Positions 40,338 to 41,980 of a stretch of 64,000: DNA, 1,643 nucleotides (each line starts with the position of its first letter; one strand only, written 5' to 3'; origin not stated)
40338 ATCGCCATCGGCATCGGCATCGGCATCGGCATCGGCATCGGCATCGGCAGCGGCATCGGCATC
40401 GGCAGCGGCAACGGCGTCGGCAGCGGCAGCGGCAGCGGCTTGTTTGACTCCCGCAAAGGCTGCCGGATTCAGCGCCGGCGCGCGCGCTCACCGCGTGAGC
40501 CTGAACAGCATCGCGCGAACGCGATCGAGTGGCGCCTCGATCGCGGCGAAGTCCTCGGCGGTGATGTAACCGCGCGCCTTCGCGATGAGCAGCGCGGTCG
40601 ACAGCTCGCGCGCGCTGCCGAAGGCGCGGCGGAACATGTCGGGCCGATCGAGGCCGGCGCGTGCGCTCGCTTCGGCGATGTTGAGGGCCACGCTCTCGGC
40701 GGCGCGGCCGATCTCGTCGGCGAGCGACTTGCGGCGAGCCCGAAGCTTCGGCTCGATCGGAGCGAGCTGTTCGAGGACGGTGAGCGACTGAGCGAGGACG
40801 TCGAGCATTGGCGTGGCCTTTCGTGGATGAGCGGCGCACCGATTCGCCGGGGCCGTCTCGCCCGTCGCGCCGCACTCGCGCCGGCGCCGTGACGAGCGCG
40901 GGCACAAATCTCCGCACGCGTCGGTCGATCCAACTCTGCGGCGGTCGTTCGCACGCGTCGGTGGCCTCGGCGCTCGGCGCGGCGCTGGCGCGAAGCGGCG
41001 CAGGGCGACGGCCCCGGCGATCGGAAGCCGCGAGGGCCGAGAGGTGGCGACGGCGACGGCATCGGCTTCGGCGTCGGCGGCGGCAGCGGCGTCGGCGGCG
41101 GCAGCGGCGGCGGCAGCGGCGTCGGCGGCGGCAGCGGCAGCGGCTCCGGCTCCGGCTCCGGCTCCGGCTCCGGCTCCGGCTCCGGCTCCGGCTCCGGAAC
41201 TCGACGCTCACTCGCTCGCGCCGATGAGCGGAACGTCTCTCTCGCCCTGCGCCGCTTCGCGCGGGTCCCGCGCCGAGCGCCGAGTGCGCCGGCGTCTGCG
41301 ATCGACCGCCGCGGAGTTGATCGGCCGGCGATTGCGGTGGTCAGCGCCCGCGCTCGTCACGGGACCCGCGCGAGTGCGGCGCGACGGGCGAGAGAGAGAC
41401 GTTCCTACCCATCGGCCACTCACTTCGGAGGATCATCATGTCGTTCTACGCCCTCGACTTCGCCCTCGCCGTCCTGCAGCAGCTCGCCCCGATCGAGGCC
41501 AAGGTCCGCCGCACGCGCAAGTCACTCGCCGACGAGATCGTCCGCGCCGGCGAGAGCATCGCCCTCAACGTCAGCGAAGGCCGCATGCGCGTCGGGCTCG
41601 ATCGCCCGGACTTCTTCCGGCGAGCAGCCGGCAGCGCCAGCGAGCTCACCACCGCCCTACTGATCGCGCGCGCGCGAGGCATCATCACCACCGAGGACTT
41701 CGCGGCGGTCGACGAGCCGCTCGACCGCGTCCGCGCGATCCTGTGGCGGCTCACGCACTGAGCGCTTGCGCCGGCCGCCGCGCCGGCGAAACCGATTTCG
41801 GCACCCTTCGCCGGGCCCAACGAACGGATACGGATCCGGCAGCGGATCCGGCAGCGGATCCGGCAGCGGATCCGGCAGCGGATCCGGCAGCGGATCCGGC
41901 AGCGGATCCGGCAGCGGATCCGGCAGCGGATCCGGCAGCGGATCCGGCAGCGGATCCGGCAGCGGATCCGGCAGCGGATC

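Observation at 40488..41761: Mirror-image pair of four-helix-bundle (Avd / 23S-IVS-protein family) cassettes, each led by a ~170-nt hairpin kept paired by compensatory changes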

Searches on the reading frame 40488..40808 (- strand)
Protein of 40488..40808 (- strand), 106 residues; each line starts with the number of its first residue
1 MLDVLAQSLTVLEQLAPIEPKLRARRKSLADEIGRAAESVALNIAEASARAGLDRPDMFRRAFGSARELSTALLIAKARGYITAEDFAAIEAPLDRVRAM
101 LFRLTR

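Call 3: search_protein_families(library=pfam, proteins=[window:40488-40808:-], max_evalue=1)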
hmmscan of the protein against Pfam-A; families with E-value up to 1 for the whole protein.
window:40488-40808:- (106 aa): 1 family
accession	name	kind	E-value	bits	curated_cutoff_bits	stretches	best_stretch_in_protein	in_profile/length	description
PF05635.17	23S_rRNA_IVP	-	2.9e-14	53.6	33.8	1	7-102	8-105/106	23S rRNA-intervening sequence protein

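Call 4: search_protein_families(library=ncbifam, proteins=[window:40488-40808:-], max_evalue=1)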
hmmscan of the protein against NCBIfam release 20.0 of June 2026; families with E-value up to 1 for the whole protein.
window:40488-40808:- (106 aa): 3 families
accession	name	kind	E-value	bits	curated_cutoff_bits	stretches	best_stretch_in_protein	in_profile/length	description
TIGR02436.1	TIGR02436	subfamily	2.8e-13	50.1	24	1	24-105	22-105/109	four helix bundle protein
NF008911.0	PRK12275.1-2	subfamily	6.6e-10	39.5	137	1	29-104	35-111/118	hypothetical protein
NF008912.0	PRK12275.1-6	subfamily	2.8e-07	30.6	124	1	28-104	30-107/117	hypothetical protein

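Call 62: search_protein_families(library=padloc, proteins=[window:40488-40808:-], max_evalue=1)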
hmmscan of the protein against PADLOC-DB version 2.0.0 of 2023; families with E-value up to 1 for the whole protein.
window:40488-40808:- (106 aa): 0 families

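Call 63: search_protein_families(library=phrogs, proteins=[window:40488-40808:-], max_evalue=0.01)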
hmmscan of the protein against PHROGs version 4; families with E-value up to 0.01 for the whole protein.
window:40488-40808:- (106 aa): 0 families

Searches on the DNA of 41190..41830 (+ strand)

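Call 74: search_rna_families(sources=[L001, L002, L004, L009, L016, L022, L024, L038, L070, L078, L091, L100, L109, L111, L112, L118, L121, L123, L137, L139], threshold=gathering)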
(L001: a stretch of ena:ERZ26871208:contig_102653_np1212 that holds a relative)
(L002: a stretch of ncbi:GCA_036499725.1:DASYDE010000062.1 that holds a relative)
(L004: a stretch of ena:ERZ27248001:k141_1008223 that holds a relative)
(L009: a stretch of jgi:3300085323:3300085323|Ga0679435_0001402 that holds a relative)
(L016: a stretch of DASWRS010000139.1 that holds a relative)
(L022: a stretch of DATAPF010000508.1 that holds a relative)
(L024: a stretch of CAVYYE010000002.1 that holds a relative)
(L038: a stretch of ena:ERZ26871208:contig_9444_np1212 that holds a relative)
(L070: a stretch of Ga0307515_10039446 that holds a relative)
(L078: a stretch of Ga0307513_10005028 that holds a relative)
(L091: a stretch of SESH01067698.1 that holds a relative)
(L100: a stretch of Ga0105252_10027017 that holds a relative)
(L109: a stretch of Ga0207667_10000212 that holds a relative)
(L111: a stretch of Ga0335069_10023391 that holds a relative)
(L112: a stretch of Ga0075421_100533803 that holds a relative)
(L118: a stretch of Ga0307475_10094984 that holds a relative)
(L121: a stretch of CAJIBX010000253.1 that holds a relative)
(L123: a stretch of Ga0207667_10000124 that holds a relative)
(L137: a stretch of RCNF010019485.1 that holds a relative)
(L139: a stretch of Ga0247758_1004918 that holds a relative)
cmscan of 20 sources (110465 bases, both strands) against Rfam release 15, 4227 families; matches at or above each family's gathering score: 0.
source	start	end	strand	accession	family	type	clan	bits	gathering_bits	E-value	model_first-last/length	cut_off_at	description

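Call 105: search_dna_similar(query=window:41190-41830:+, collection=plasmids, mode=distant, max_rows=10)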
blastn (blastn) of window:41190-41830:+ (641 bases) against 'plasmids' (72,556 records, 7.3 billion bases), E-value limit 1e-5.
No match.

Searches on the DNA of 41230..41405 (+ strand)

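Call 95: build_rna_model(alignment_id=A5)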
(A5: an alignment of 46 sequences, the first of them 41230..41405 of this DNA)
Model R1 built from alignment A5 (46 sequences, 200 columns); structure: RNAalifold consensus.
model positions 179; base pairs 27; branch points 0; effective number of sequences 3.78; information 0.59 bits per position. Calibrated on 0.2 Mb of random sequence (short: E-values are rough).
structure used (alignment columns):
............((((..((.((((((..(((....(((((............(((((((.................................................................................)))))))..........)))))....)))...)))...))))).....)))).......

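Call 96: search_with_rna_model(model_id=R1, sources=[window, L001, L002, L004, L005, L006, L009, L010, L011, L013, L014, L015, L016, L017, L018, L019, L020, L021, L022, L023, L024, L026, L030, L031, L032, L034, L035, L036, L038, L064, L066, L067, L069, L070, L071, L074, L075, L076, L077, L078, L079, L081, L082, L085, L086, L087, L088, L089, L090, L091, L092, L093, L094, L095, L096, L097, L098, L099, L100, L101, L102, L104, L106, L107, L108, L109, L110, L111, L112, L113, L114, L115, L116, L117, L118, L119, L120, L121, L122, L123, L124, L125, L126, L127, L128, L129, L130, L131, L132, L133, L134, L135, L136, L137, L138, L139, L140, L141, L142, L143], max_evalue=0.01, make_alignment=true)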
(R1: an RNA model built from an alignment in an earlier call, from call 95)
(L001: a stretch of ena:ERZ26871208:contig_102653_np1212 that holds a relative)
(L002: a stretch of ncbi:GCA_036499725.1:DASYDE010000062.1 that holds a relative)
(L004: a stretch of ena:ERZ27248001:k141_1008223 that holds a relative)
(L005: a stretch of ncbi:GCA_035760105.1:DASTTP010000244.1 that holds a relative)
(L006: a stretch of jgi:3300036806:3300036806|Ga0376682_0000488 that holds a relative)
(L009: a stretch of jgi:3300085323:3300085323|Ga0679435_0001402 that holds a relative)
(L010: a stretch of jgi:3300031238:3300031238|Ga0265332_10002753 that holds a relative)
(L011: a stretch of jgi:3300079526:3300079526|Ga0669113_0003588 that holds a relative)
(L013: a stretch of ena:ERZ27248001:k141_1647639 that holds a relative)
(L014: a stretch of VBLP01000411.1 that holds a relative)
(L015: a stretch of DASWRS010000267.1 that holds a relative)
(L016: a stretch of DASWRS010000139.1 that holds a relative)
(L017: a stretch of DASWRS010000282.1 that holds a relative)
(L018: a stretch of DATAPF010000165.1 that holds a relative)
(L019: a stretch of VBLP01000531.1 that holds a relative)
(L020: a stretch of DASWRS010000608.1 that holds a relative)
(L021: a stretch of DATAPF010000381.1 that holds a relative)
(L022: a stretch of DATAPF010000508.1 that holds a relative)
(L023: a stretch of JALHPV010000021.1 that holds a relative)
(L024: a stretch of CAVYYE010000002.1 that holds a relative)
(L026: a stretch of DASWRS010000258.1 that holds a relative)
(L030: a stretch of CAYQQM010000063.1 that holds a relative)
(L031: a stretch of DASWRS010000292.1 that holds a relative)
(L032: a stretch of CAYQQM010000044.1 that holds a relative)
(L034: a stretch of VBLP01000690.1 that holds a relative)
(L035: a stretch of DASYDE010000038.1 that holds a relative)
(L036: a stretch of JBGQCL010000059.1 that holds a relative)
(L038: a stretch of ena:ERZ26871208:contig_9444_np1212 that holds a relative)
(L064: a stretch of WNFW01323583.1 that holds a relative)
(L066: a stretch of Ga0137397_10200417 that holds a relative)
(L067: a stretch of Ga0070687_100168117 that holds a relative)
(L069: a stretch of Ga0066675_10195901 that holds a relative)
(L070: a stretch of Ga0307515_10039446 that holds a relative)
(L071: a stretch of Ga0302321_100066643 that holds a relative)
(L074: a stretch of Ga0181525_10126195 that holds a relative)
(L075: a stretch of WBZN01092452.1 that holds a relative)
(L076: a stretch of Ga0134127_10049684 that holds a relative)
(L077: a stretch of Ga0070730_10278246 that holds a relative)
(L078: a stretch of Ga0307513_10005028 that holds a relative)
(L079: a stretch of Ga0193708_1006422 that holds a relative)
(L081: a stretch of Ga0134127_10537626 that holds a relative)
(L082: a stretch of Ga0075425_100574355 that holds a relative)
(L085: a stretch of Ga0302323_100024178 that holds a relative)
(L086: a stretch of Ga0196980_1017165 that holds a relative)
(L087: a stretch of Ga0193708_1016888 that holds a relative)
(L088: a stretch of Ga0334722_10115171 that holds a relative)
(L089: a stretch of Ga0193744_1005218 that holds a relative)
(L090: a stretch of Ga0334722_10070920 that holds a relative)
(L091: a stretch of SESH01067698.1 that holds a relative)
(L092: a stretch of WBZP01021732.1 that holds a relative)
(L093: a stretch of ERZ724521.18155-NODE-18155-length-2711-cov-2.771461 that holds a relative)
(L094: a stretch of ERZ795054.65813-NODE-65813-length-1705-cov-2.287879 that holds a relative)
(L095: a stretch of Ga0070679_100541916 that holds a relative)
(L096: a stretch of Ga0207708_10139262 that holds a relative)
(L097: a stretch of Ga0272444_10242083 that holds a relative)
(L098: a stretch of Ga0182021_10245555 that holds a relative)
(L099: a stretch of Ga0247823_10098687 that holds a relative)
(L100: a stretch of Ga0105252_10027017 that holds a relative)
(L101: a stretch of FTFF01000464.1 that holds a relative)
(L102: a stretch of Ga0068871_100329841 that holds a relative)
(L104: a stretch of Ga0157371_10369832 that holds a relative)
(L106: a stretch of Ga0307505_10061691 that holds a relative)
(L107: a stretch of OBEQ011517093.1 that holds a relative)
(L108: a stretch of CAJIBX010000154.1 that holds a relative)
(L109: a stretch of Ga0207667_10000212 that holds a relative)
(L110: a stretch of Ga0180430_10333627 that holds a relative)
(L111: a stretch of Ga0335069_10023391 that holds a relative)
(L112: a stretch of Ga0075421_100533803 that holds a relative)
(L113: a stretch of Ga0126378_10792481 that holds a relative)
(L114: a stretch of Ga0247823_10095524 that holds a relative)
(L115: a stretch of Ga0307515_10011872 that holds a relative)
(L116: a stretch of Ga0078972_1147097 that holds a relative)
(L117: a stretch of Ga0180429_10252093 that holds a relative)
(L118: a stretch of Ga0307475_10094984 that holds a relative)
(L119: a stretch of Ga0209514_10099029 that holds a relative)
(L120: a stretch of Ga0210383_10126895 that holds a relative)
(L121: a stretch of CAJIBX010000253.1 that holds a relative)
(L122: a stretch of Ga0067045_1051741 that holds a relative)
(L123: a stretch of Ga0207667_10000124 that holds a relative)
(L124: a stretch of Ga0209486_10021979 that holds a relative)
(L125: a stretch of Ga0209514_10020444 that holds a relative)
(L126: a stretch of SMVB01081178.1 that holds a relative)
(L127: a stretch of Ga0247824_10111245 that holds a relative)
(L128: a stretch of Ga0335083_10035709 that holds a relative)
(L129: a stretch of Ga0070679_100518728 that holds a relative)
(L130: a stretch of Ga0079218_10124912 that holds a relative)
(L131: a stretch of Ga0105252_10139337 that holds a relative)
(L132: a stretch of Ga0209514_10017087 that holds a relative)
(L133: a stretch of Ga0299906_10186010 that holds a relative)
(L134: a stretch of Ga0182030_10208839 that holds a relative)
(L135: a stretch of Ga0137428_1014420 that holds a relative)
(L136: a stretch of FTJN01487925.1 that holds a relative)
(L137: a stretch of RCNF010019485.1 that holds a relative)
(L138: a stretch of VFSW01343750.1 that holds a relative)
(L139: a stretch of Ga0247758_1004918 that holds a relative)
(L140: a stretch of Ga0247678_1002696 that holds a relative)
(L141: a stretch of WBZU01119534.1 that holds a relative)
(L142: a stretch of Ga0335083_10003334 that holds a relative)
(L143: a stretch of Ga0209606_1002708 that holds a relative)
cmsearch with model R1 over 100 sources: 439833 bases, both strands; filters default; matches with E-value up to 0.01: 86.
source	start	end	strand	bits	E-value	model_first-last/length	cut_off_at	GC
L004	3793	3972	+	160.3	1.6e-23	1-179/179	no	0.77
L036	3051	3231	-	160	1.9e-23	1-179/179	no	0.75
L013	3791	3971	+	159.5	2.2e-23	1-179/179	no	0.77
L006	3793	3973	+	156.1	7.8e-23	1-179/179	no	0.77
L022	4037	4217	-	155.2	1.1e-22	1-179/179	no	0.78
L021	4398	4578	-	153.2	2.3e-22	1-179/179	no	0.79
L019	2292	2472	-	153.1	2.4e-22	1-179/179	no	0.78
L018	640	819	-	151.8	3.8e-22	1-179/179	no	0.78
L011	1142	1322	+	151.6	4.1e-22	1-179/179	no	0.79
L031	2236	2415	-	151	5.2e-22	1-179/179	no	0.79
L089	1799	1978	+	150.1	7.3e-22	1-179/179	no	0.77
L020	25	205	-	149.2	9.9e-22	1-179/179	no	0.79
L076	202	381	+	148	1.6e-21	1-179/179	no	0.79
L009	3793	3973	+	145.9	3.4e-21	1-179/179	no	0.78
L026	7577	7756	-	145.7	3.6e-21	1-179/179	no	0.8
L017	1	176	+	144.8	5.1e-21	6-179/179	5'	0.78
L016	979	1159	+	144.4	6.1e-21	1-179/179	no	0.8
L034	304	482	+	143.7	7.9e-21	1-179/179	no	0.78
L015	6437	6615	+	142.3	1.3e-20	1-179/179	no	0.75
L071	2291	2469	+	141.7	1.6e-20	1-179/179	no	0.78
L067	748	928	+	140.3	2.8e-20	1-179/179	no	0.81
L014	3851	4032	+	137.6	7.4e-20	1-179/179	no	0.79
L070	2290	2468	+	137.5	7.7e-20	1-179/179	no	0.78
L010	2189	2369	+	132.1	5.6e-19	1-179/179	no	0.79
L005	3794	3974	+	127.1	3.6e-18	1-179/179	no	0.79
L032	4111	4285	-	126.9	3.9e-18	4-179/179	no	0.75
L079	349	527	+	126.2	5e-18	1-179/179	no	0.77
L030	4676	4851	-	122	2.4e-17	4-179/179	no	0.75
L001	3787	3961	+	121.3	3.1e-17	1-179/179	no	0.73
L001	3155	3331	-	118.9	7.6e-17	1-179/179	no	0.77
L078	2288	2468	+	117.7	1.2e-16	1-179/179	no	0.81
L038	6813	6990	+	117.3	1.3e-16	1-179/179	no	0.78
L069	237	417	+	114.2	4.3e-16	1-179/179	no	0.75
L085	2364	2545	+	113.4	5.8e-16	1-179/179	no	0.74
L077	721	898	-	106.2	8.3e-15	1-179/179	no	0.78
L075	271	449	+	102.9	2.8e-14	1-179/179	no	0.78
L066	286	463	+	102.7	3e-14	1-179/179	no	0.8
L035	5877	6054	+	101.9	4e-14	1-179/179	no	0.75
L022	3069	3247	+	101.2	5.3e-14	1-179/179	no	0.77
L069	1138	1315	-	98.3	1.5e-13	1-179/179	no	0.8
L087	279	455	+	97.6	2e-13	1-179/179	no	0.77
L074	394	572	+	95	5.2e-13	1-179/179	no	0.8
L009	4793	4971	-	94.4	6.4e-13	1-179/179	no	0.79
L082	602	781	+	94.2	7e-13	1-179/179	no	0.8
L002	3800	3978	+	88.7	5.3e-12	1-179/179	no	0.79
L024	1641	1821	-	85.1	2e-11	1-179/179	no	0.81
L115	2293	2475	+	70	5.5e-09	1-179/179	no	0.75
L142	2284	2466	+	67.5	1.4e-08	1-179/179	no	0.79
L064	908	1068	-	65.9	2.5e-08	13-169/179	no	0.75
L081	245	401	+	65.2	3.2e-08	13-169/179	no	0.82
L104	308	484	+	62.9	7.5e-08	1-179/179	no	0.78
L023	7061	7197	-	55.5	1.2e-06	21-155/179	no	0.75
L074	1290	1408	-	55.2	1.3e-06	61-179/179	5'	0.78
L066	284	461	-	49.7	1e-05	1-179/179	no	0.8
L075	269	447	-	46.9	2.8e-05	1-179/179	no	0.78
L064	1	106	+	45.4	5e-05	74-179/179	5'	0.78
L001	3785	3959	-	44.4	7e-05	1-179/179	no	0.73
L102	256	434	+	41.8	0.00019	1-179/179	no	0.81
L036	3053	3233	+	41.5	0.00021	1-179/179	no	0.74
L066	1221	1338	-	41.2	0.00023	1-179/179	no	0.83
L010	2190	2364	-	41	0.00025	1-179/179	no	0.78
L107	696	811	-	40.6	0.00029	1-179/179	no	0.74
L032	4116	4286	+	40.2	0.00033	1-179/179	no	0.74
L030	4699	4834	+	38.4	0.00066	20-156/179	no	0.72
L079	350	522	-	38.3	0.00068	1-179/179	no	0.77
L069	238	412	-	38.2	0.0007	1-179/179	no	0.74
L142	2299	2445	-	35.9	0.0016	17-161/179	no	0.75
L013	3789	3969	-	35.8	0.0017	1-179/179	no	0.77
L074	392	570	-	35.6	0.0018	1-179/179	no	0.8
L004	3791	3970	-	35.2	0.0022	1-179/179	no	0.77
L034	302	480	-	35.1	0.0022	1-179/179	no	0.78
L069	1140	1317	+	35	0.0023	1-179/179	no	0.79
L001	3160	3333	+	34.2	0.0031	1-179/179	no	0.76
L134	153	283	+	34.1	0.0032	1-179/179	no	0.62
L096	1027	1158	-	33.7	0.0037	1-179/179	no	0.71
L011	1140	1320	-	33.5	0.0039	1-179/179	no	0.78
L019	2297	2471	+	32.9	0.005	1-179/179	no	0.78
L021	4400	4580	+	32.2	0.0066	1-179/179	no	0.79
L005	3793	3972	-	31.4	0.0088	1-179/179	no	0.79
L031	2241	2414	+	31.4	0.0089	1-179/179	no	0.79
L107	695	810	+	31.3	0.009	1-179/179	no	0.74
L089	1797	1976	-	31.2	0.0094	1-179/179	no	0.77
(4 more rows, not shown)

Alignment A6: 86 matches aligned to the model, 284 columns, each read 5' to 3' on its own strand. Consensus structure (alignment columns), stored with it:
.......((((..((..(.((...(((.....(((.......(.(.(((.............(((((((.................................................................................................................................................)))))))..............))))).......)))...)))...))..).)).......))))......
